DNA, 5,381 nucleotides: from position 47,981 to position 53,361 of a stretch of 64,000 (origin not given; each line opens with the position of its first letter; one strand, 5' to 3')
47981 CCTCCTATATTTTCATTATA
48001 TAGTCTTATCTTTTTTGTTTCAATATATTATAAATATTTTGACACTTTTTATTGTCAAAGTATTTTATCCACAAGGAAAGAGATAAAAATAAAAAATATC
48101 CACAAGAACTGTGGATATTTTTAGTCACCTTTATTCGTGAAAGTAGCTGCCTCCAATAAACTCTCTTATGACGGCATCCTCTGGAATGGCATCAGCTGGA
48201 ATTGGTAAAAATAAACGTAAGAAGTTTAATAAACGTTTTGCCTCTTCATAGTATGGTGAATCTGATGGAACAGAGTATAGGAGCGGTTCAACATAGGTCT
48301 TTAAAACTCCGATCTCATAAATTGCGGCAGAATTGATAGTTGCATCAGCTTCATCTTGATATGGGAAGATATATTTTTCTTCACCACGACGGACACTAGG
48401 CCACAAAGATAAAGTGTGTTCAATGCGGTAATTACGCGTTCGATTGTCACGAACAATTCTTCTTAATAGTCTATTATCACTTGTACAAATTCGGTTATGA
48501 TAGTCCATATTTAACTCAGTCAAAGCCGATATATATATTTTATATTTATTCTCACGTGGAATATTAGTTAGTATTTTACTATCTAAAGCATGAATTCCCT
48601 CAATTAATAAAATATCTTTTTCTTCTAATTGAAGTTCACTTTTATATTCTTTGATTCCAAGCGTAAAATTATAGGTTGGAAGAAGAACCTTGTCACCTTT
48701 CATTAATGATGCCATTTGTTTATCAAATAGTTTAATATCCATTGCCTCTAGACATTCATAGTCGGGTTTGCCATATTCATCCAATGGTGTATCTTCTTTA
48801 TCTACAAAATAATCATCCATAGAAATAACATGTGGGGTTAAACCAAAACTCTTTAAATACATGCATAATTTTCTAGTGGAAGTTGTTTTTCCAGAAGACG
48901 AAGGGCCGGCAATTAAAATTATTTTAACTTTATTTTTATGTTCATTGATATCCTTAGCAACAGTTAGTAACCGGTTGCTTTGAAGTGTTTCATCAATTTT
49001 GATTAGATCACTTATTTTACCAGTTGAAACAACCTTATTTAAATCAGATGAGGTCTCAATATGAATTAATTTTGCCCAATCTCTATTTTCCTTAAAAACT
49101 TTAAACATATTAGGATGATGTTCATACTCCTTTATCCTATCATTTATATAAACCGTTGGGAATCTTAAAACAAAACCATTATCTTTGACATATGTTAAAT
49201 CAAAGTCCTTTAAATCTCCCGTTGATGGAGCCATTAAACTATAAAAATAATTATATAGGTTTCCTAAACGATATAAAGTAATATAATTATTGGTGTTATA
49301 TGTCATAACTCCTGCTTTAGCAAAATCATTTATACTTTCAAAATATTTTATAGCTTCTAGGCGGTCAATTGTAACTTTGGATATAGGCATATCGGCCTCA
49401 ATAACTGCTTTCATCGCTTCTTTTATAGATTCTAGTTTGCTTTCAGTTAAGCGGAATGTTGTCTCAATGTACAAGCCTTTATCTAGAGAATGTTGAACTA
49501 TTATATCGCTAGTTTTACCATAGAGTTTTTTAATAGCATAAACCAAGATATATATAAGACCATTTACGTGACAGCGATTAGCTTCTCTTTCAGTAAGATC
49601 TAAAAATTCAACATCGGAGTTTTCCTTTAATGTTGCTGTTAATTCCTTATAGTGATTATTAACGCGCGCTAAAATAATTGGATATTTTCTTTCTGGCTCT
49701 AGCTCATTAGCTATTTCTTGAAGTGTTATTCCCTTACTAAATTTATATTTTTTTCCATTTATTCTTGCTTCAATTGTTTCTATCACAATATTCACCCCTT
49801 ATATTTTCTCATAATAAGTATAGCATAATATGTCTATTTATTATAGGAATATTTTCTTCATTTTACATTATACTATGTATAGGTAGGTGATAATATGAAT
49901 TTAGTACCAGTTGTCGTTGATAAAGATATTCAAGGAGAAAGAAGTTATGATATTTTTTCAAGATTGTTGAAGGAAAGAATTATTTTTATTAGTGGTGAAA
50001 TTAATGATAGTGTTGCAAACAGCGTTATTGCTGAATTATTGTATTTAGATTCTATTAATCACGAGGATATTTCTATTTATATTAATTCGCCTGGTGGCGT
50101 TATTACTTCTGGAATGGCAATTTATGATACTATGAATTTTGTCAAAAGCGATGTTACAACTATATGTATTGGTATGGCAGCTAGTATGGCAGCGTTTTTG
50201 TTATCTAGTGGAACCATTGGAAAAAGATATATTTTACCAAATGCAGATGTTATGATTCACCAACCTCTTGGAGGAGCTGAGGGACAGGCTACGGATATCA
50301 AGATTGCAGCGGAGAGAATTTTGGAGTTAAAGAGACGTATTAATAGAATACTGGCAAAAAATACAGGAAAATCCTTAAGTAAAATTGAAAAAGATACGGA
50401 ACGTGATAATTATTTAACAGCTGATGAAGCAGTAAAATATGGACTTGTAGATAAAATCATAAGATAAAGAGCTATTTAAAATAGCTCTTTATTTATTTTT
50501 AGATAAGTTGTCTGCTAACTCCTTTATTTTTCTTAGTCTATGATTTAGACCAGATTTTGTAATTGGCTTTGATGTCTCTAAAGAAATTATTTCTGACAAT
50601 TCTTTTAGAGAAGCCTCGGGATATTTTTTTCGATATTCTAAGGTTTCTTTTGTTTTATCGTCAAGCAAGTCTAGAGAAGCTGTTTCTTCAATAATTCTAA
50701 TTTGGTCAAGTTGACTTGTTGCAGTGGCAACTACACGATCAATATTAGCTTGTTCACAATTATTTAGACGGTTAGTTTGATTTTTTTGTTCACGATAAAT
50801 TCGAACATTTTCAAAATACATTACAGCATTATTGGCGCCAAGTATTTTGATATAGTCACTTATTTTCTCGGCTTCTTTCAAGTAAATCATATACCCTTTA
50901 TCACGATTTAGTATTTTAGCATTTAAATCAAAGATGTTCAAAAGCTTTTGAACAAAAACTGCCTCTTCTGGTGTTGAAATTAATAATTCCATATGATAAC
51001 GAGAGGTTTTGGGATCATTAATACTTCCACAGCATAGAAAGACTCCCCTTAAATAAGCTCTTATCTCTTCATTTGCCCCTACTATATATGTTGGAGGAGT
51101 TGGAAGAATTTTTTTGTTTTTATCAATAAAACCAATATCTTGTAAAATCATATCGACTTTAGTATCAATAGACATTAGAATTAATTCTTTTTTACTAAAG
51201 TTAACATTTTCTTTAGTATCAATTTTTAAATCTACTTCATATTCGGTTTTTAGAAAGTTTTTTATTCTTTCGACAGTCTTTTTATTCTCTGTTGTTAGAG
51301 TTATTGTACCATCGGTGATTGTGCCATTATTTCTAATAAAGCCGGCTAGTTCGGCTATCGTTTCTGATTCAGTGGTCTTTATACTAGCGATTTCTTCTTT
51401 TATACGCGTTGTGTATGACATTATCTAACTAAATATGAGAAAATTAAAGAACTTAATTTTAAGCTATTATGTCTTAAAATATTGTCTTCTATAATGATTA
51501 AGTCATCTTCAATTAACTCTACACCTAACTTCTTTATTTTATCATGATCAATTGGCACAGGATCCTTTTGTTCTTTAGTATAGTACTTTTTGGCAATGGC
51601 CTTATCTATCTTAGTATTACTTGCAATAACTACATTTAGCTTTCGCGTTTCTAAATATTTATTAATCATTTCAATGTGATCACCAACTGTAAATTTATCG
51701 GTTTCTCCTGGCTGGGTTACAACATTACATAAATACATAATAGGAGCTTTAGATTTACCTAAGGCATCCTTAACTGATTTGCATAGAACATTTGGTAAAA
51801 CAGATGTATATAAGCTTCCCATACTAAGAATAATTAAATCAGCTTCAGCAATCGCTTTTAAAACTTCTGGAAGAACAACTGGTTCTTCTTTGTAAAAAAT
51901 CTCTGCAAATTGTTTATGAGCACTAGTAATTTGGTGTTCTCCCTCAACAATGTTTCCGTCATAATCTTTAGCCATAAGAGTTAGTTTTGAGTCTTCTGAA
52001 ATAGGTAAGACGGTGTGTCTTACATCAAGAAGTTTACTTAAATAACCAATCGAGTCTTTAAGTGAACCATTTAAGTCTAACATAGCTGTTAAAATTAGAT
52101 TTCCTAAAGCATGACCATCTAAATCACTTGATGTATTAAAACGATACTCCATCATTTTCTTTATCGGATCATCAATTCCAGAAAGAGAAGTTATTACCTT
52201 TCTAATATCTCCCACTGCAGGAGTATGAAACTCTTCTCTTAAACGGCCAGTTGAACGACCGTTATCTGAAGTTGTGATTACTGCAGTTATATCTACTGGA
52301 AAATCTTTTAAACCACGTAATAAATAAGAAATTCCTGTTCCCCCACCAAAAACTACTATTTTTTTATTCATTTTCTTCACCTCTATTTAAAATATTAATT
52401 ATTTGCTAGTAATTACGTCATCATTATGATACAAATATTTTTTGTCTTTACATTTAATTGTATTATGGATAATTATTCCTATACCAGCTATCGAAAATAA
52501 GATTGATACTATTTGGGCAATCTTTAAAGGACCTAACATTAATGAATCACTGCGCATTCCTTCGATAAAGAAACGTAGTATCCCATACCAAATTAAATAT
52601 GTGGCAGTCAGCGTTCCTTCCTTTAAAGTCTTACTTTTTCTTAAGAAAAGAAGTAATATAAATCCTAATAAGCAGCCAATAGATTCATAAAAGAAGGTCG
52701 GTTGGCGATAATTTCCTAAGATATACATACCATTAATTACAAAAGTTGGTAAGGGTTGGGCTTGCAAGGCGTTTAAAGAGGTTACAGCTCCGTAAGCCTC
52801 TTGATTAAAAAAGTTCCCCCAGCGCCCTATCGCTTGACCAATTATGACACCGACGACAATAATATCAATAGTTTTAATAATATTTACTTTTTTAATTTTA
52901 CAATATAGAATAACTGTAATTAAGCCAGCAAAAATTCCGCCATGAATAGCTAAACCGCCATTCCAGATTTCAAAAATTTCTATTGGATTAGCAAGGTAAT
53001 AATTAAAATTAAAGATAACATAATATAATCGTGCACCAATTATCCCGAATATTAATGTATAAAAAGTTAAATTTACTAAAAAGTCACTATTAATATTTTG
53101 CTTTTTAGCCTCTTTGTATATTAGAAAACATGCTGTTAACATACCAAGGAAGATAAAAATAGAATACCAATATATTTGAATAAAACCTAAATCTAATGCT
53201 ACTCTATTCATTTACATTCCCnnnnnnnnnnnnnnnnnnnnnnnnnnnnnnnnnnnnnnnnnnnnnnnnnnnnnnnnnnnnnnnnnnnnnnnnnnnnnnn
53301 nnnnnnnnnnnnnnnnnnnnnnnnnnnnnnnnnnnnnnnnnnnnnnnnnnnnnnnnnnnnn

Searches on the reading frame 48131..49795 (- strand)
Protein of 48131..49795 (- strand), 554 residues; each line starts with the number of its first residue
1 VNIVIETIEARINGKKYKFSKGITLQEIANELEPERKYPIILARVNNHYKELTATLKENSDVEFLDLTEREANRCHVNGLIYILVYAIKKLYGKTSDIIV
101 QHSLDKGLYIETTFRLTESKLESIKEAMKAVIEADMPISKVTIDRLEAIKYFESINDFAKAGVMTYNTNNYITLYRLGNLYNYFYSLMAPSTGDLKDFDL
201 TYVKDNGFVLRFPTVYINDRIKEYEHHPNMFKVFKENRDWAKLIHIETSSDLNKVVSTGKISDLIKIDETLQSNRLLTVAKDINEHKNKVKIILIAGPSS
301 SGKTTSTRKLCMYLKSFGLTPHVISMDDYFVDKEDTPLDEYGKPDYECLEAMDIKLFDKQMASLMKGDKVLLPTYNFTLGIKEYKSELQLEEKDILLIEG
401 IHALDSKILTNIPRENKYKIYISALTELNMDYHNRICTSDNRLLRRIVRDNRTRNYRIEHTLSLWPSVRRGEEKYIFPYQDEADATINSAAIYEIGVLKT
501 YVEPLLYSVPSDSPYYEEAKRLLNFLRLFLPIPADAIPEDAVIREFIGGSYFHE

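Call 23: search_protein_families(library=pfam, proteins=[window:48131-49795:-], max_evalue=0.01)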
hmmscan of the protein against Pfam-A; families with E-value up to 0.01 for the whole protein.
window:48131-49795:- (554 aa): 5 families
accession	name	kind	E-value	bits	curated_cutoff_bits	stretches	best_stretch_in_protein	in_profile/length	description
PF00485.24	PRK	-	1.7e-16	61.1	22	1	292-490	1-190/196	Phosphoribulokinase / Uridine kinase family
PF20720.3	nSTAND3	-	0.00068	19.8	27.2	1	282-325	9-52/155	Novel STAND NTPase 3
PF12659.13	Stn1_C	-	0.0011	19.4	25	1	127-184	31-90/165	Telomere capping C-terminal wHTH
PF00448.28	SRP54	-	0.003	17.7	22.7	1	291-329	2-40/196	SRP54-type protein, GTPase domain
PF14453.12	ThiS-like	-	0.0043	17.5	26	0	11-38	4-31/57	ThiS-like ubiquitin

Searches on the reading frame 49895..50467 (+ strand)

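Call 66: search_protein_families(library=ncbifam, proteins=[window:49895-50467:+], max_evalue=0.00001)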
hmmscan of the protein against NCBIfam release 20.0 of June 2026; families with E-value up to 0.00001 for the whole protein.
window:49895-50467:+ (190 aa): 10 families
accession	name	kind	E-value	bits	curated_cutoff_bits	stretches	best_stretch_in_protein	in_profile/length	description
NF001368.0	PRK00277.1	subfamily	1.1e-91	306.2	249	1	1-189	6-195/203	ATP-dependent Clp protease proteolytic subunit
TIGR00493.1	clpP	equivalog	2e-89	298.4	308.6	1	1-189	1-190/192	ATP-dependent Clp endopeptidase proteolytic subunit ClpP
NF009205.0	PRK12553.1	subfamily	8.3e-76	254.2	228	1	5-189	15-202/211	ATP-dependent Clp protease proteolytic subunit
NF009203.0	PRK12551.1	equivalog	1.8e-69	233.4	359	1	3-189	1-188/196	ATP-dependent Clp protease proteolytic subunit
NF011091.0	PRK14514.1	equivalog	3.2e-67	226.4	361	1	15-189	42-217/221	ATP-dependent Clp endopeptidase proteolytic subunit ClpP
NF011090.0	PRK14513.1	equivalog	1.2e-59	201.5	347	1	1-189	1-190/201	ATP-dependent Clp protease proteolytic subunit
NF011089.0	PRK14512.1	equivalog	2.3e-50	171.2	251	1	18-189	19-191/200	ATP-dependent Clp protease proteolytic subunit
NF009204.0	PRK12552.1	equivalog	3.5e-50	170.5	263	1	19-189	22-212/225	ATP-dependent Clp protease proteolytic subunit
NF045540.1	scaf_prot_MCP1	exception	1.1e-29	103.6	475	1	31-189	5-161/652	ClpP-like prohead protease/major capsid protein fusion protein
NF045542.1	Clp_rel_HeadMat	equivalog_domain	3.6e-28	98.6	120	1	30-188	3-165/165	head maturation protease, ClpP-related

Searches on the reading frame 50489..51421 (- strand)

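Call 66: search_protein_families(library=ncbifam, proteins=[window:50489-51421:-], max_evalue=0.00001)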
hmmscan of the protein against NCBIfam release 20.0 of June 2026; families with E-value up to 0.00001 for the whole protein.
window:50489-51421:- (310 aa): 1 family
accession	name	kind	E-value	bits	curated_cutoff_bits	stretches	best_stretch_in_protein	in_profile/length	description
TIGR00647.1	DNA_bind_WhiA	equivalog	2.2e-74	250.5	44.1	1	4-304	1-304/304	DNA-binding protein WhiA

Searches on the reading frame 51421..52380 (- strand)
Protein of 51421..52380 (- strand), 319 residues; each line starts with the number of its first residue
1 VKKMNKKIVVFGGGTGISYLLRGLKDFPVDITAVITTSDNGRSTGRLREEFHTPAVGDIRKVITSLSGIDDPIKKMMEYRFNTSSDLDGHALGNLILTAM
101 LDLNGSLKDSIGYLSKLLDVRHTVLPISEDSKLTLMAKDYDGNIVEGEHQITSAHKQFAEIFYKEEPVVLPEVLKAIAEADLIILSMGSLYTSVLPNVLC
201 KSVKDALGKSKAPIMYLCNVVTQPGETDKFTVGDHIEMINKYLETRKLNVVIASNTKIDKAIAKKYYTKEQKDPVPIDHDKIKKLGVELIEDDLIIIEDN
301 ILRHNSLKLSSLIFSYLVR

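Call 66: search_protein_families(library=ncbifam, proteins=[window:51421-52380:-], max_evalue=0.00001)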
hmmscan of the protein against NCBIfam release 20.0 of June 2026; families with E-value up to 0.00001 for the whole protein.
window:51421-52380:- (319 aa): 3 families
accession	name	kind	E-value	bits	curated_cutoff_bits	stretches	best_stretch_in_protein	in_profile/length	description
TIGR01826.1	CofD_related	subfamily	2.3e-93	313.1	196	1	8-315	1-307/310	uridine diphosphate-N-acetylglucosamine-binding protein YvcK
TIGR04357.1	CofD_rel_GAK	hypoth_equivalog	6.9e-36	124.4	340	2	80-301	126-355/368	GAK system CofD-like protein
TIGR01819.1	F420_cofD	equivalog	7.8e-06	25.1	257.45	0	95-215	98-222/301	2-phospho-L-lactate transferase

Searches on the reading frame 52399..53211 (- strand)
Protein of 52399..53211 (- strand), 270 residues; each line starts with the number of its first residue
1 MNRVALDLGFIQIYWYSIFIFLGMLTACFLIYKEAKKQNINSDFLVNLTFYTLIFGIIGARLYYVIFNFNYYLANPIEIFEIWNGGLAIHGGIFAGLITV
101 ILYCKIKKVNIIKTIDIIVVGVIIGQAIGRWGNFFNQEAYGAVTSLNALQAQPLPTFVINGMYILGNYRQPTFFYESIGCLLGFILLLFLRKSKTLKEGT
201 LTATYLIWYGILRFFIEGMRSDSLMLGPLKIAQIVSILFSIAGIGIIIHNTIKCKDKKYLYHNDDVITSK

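Call 66: search_protein_families(library=ncbifam, proteins=[window:52399-53211:-], max_evalue=0.00001)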
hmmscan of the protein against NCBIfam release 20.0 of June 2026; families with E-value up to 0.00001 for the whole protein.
window:52399-53211:- (270 aa): 8 families
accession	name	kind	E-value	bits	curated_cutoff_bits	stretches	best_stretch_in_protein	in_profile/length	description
TIGR00544.1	lgt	equivalog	4.6e-62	209.9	118.9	1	3-258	12-274/280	prolipoprotein diacylglyceryl transferase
NF000778.0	PRK00052.3-4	equivalog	5.8e-36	124.4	334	1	2-253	2-248/252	prolipoprotein diacylglyceryl transferase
NF000779.0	PRK00052.3-5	equivalog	2.1e-33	116.2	405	1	2-147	7-153/257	prolipoprotein diacylglyceryl transferase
NF000784.0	PRK00052.4-5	subfamily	7.4e-33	113.9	409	1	1-146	1-147/298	prolipoprotein diacylglyceryl transferase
NF000780.0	PRK00052.4-1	equivalog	5.6e-30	104.7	547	1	15-248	32-269/327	prolipoprotein diacylglyceryl transferase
NF009611.0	PRK13108.1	equivalog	1.5e-29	103.3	636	1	8-251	18-276/476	prolipoprotein diacylglyceryl transferase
NF000775.0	PRK00052.2-5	equivalog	2.2e-24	86.3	428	1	11-257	20-284/288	prolipoprotein diacylglyceryl transferase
NF000777.0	PRK00052.3-2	equivalog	2.8e-15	56.7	558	1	84-235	111-259/310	prolipoprotein diacylglyceryl transferase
